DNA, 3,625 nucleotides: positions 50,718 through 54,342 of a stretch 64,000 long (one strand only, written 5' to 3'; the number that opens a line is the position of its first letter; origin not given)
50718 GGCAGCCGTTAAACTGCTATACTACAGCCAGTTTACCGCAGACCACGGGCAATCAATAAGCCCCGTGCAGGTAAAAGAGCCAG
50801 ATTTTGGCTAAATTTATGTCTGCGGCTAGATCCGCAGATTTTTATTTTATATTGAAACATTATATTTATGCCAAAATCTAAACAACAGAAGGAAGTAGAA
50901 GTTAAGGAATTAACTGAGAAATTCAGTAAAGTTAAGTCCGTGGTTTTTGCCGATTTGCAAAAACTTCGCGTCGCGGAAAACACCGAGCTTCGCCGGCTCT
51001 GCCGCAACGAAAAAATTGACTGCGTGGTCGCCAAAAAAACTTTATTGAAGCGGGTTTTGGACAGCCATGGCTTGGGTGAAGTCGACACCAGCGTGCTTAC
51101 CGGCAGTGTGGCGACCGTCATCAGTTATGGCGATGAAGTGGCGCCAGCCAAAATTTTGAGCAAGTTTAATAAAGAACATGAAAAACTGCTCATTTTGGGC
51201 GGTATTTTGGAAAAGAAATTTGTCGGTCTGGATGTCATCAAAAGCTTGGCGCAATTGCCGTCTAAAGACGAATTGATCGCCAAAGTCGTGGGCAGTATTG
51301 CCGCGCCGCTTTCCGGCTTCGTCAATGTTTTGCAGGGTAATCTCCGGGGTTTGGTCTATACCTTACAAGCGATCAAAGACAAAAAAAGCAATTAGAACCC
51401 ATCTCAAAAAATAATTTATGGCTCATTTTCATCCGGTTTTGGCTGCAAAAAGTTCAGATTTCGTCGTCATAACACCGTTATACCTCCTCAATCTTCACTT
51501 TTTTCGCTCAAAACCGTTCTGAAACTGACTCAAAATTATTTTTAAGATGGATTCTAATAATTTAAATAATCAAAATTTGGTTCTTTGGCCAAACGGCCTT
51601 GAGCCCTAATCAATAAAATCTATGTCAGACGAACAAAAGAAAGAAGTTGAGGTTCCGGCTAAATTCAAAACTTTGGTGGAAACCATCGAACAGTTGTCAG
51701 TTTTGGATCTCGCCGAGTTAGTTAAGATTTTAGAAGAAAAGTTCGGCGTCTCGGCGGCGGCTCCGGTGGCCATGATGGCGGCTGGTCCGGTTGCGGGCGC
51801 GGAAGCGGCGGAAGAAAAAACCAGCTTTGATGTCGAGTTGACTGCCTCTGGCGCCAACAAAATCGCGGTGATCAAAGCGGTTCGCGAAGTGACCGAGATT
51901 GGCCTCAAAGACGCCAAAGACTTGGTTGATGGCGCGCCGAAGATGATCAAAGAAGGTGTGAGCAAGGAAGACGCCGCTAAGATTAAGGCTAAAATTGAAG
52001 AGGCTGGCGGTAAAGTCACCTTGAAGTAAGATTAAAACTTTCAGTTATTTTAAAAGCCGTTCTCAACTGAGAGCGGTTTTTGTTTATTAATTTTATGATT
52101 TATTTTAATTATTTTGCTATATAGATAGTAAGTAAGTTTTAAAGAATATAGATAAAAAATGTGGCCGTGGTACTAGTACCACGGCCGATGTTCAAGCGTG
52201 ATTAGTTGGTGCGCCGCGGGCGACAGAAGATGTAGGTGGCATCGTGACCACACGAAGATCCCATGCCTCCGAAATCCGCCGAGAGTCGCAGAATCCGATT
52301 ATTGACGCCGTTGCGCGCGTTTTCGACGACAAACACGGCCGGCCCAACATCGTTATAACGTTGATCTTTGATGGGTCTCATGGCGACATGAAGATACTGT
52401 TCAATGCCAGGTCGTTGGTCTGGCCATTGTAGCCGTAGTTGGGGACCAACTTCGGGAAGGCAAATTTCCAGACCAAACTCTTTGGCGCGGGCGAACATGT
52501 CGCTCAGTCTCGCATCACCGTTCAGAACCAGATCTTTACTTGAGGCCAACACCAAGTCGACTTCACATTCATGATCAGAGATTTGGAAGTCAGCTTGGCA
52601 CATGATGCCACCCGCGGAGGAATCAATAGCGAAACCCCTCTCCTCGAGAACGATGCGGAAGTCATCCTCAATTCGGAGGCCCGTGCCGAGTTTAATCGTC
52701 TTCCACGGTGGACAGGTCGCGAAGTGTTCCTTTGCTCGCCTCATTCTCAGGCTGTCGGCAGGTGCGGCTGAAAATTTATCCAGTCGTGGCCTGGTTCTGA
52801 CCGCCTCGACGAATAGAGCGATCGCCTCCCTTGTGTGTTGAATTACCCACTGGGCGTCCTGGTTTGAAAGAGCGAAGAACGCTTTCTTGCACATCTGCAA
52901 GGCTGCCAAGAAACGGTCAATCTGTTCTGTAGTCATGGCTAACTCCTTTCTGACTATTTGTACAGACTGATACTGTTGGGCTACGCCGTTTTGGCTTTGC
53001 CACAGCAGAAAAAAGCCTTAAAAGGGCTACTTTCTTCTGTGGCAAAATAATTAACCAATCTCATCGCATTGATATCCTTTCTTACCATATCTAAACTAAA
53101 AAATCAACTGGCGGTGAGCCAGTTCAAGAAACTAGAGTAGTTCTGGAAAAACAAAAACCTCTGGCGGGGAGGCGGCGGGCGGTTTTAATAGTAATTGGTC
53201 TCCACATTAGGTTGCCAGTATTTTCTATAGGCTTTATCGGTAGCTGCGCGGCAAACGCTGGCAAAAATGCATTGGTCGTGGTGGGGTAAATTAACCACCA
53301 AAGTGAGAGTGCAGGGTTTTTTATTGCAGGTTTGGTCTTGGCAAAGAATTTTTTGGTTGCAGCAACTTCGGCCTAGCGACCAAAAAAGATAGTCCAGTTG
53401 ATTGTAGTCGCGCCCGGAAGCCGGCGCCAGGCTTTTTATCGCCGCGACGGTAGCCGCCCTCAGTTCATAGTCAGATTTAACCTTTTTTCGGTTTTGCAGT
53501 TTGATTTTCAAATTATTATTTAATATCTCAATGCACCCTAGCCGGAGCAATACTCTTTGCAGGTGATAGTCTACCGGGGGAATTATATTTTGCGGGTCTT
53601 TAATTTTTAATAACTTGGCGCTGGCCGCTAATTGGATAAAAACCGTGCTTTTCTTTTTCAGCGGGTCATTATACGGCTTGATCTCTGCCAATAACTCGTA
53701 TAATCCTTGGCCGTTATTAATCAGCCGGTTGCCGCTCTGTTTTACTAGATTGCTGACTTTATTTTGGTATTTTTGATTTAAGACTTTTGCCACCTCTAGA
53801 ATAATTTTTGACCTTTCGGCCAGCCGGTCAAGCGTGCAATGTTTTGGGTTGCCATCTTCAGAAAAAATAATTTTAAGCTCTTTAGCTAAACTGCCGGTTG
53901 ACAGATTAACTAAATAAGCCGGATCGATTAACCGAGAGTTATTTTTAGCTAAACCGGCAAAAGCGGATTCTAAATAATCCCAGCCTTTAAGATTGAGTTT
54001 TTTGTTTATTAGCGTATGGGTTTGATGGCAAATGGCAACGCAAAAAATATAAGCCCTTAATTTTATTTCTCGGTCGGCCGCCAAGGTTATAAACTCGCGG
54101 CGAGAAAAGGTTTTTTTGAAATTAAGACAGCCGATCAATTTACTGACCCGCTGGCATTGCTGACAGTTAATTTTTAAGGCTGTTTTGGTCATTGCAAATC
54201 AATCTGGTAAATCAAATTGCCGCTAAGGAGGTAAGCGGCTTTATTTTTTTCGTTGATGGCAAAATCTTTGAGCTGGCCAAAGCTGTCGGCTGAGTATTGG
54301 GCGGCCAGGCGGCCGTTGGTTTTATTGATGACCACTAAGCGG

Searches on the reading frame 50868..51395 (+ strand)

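Call 32: search_protein_families(library=pfam, proteins=[window:50868-51395:+], max_evalue=0.001)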
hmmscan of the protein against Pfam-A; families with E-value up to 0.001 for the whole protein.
window:50868-51395:+ (175 aa): 1 family
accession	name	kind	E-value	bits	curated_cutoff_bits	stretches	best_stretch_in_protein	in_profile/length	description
PF00466.25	Ribosomal_L10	-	1.4e-21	76.8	22.8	1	4-102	2-100/100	Ribosomal protein L10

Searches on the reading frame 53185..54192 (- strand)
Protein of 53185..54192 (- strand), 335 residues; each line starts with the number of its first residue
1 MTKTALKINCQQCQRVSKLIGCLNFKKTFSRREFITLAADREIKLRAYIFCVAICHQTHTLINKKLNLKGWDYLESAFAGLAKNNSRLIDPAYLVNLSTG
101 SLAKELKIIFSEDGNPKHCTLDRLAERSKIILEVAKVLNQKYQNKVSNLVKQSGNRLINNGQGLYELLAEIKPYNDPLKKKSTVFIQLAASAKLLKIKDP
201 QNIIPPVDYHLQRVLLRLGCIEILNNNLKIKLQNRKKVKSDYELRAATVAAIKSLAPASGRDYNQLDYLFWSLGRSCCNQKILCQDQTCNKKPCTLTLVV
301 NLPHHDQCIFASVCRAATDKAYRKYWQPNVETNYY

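Call 32: search_protein_families(library=pfam, proteins=[window:53185-54192:-], max_evalue=0.001)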
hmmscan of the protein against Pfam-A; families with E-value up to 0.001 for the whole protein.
window:53185-54192:- (335 aa): 1 family
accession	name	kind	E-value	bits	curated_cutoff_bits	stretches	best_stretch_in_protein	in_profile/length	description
PF10343.14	Q_salvage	-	2.6e-10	40.8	25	1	67-259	42-240/285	Queuosine salvage protein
